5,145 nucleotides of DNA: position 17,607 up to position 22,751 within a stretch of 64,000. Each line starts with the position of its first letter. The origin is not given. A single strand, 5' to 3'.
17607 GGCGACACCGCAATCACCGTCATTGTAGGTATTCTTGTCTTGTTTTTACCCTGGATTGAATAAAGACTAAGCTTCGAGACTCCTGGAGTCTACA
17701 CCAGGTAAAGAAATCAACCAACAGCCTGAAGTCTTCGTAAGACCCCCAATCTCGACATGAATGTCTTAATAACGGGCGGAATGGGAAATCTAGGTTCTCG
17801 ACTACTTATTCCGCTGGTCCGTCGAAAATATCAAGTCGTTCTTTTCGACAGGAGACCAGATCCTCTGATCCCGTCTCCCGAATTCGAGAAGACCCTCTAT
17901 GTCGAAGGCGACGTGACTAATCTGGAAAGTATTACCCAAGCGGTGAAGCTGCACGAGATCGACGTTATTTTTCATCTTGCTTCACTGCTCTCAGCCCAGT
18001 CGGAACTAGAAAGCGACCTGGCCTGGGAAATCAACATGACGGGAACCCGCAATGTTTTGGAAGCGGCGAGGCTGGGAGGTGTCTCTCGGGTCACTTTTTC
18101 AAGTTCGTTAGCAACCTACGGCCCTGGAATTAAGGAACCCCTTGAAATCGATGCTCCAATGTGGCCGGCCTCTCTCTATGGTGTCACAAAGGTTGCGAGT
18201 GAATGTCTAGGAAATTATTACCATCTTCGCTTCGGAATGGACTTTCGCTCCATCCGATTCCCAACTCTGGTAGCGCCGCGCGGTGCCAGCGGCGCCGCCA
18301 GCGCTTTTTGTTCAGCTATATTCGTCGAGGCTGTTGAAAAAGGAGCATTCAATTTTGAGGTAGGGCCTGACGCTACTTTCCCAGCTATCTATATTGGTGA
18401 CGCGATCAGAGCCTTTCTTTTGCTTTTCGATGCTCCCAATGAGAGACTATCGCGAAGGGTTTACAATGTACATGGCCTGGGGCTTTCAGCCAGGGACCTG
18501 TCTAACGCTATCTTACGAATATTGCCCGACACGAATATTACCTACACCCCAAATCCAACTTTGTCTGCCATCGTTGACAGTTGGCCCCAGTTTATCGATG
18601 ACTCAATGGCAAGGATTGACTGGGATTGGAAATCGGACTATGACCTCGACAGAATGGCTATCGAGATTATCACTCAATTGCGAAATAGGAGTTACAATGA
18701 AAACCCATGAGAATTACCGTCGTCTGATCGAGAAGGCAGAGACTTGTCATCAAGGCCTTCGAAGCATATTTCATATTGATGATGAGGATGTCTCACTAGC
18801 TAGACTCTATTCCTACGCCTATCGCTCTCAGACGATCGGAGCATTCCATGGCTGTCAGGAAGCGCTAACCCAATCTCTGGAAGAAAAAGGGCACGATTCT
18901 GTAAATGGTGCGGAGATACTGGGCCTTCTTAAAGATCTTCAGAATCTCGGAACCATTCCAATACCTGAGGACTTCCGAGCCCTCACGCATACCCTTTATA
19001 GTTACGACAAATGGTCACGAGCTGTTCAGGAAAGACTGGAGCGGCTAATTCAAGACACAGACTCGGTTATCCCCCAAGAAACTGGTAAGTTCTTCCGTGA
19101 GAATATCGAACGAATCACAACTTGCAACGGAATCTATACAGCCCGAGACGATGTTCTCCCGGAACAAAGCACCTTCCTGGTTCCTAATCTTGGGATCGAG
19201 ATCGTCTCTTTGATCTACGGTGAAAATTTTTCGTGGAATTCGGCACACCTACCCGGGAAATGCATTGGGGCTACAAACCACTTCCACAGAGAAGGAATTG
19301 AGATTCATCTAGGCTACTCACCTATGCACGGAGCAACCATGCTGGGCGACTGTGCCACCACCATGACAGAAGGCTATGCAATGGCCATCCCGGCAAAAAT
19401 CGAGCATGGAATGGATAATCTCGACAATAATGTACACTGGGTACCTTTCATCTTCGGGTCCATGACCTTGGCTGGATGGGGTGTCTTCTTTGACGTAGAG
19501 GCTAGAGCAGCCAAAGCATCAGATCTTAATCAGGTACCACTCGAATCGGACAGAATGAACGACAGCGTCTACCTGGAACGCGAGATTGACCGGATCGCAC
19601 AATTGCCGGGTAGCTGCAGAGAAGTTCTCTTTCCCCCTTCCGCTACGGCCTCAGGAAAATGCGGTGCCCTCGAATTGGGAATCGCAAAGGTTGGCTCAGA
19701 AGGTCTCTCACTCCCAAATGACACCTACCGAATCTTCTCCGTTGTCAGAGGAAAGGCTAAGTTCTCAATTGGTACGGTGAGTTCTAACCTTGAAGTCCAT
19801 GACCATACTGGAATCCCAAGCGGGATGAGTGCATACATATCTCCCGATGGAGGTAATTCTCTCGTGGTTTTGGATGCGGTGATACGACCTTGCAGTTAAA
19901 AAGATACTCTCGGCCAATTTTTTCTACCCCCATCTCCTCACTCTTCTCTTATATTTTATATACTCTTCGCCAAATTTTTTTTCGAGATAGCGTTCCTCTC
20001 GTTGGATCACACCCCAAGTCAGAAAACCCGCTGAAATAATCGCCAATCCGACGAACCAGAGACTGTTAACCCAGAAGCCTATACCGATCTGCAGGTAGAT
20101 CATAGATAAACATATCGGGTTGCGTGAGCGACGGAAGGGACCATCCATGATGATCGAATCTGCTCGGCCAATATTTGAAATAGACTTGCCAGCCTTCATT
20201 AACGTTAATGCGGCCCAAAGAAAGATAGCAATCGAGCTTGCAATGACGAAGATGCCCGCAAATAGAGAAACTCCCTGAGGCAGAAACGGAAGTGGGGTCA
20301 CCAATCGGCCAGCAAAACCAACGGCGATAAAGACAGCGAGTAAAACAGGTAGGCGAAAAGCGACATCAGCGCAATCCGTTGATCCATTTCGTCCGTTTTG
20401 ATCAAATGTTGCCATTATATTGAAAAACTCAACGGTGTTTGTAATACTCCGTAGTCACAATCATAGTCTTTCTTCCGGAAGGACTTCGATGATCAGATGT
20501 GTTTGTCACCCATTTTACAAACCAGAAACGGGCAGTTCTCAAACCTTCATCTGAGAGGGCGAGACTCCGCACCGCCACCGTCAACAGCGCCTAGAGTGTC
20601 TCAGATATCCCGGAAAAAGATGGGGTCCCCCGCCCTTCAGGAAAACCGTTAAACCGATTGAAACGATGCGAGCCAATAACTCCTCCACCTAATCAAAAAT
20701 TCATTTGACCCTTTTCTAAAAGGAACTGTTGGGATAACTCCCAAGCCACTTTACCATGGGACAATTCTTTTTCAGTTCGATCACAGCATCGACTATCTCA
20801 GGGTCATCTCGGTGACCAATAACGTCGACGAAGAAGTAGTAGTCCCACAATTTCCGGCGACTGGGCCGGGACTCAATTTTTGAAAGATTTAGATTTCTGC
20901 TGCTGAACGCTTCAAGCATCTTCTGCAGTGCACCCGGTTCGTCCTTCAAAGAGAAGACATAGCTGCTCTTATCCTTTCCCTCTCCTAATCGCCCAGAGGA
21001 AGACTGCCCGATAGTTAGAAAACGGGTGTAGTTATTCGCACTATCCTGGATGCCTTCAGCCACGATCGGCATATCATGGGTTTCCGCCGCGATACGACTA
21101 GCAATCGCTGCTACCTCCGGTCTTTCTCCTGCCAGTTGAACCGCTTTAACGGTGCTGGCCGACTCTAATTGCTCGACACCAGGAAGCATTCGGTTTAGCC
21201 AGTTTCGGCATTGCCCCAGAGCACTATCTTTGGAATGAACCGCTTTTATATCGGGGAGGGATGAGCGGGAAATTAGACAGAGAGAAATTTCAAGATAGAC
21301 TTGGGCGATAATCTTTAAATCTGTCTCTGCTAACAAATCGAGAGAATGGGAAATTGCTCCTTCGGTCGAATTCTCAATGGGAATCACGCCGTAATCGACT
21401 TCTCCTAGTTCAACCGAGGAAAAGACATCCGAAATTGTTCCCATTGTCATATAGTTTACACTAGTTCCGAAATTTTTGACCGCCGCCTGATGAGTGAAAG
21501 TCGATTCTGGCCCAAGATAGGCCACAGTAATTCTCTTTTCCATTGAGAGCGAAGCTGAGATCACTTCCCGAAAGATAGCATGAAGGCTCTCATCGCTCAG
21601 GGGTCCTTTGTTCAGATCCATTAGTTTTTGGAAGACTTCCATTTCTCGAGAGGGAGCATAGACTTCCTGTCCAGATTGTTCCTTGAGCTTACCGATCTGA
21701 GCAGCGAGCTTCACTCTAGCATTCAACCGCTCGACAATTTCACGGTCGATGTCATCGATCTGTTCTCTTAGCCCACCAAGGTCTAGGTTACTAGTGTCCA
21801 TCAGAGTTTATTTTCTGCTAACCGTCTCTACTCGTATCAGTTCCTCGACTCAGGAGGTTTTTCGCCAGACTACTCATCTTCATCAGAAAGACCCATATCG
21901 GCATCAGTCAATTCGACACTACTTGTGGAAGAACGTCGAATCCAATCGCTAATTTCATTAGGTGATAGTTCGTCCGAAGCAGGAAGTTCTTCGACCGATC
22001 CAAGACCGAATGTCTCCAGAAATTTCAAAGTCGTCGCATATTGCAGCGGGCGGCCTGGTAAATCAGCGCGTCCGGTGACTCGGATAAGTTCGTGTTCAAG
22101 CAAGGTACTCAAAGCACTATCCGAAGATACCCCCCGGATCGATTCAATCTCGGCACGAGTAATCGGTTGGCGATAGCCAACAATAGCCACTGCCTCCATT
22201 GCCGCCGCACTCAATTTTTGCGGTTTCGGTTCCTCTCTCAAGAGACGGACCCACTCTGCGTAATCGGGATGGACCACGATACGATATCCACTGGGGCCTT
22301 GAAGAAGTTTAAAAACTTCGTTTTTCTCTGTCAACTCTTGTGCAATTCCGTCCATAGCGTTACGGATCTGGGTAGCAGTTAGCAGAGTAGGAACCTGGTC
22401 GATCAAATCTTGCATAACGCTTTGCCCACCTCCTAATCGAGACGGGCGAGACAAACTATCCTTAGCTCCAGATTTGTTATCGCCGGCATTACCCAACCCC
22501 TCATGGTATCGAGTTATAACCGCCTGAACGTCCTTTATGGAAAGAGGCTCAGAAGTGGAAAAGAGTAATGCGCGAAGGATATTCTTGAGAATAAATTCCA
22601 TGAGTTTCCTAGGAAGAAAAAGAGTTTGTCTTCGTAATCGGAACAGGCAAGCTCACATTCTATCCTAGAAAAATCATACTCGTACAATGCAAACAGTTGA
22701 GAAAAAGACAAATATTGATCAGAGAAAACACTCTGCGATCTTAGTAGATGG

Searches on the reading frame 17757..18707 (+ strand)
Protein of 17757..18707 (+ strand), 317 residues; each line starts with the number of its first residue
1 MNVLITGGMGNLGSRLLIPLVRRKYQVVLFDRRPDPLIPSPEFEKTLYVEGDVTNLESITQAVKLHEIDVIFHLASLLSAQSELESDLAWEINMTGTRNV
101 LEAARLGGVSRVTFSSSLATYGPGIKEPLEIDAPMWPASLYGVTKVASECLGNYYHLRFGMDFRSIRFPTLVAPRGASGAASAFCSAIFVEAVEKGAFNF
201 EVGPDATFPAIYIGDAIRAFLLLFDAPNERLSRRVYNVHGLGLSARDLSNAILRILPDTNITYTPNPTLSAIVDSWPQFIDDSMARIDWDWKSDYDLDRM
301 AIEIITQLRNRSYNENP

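Call 7: search_protein_families(library=pfam, proteins=[window:17757-18707:+], max_evalue=0.001)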
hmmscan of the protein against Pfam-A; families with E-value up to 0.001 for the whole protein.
window:17757-18707:+ (317 aa): 8 families
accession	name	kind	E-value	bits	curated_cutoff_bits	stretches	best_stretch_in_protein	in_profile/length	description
PF01370.27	Epimerase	-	9.3e-34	117.3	20.9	1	3-238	1-239/240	NAD dependent epimerase/dehydratase family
PF16363.11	GDP_Man_Dehyd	-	5.3e-22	79.1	27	1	4-167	1-179/332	GDP-mannose 4,6 dehydratase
PF01073.25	3Beta_HSD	-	3.1e-17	63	22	1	4-126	1-126/280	3-beta hydroxysteroid dehydrogenase/isomerase family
PF04321.23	RmlD_sub_bind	-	1.4e-13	51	27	1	1-149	1-133/287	RmlD substrate binding domain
PF13460.12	NAD_binding_10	-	1.1e-10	42.1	27.2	1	7-123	1-104/184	NAD(P)H-binding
PF02719.21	Polysacc_synt_2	-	1.1e-09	38.4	20.2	1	3-176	1-176/293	Polysaccharide biosynthesis protein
PF07993.18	NAD_binding_4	-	1.5e-07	31.3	20.1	1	63-162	84-198/258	Male sterility protein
PF00106.31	adh_short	-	0.00023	21.2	26.6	1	2-101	2-116/195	short chain dehydrogenase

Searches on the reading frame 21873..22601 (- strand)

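Call 13: search_protein_families(library=pfam, proteins=[window:21873-22601:-], max_evalue=0.001)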
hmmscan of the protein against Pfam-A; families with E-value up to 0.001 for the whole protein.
window:21873-22601:- (243 aa): 1 family
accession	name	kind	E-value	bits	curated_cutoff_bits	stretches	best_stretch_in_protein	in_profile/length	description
PF04079.22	SMC_ScpB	-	2.5e-43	147.9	27.4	1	73-208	22-159/160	Segregation and condensation complex subunit ScpB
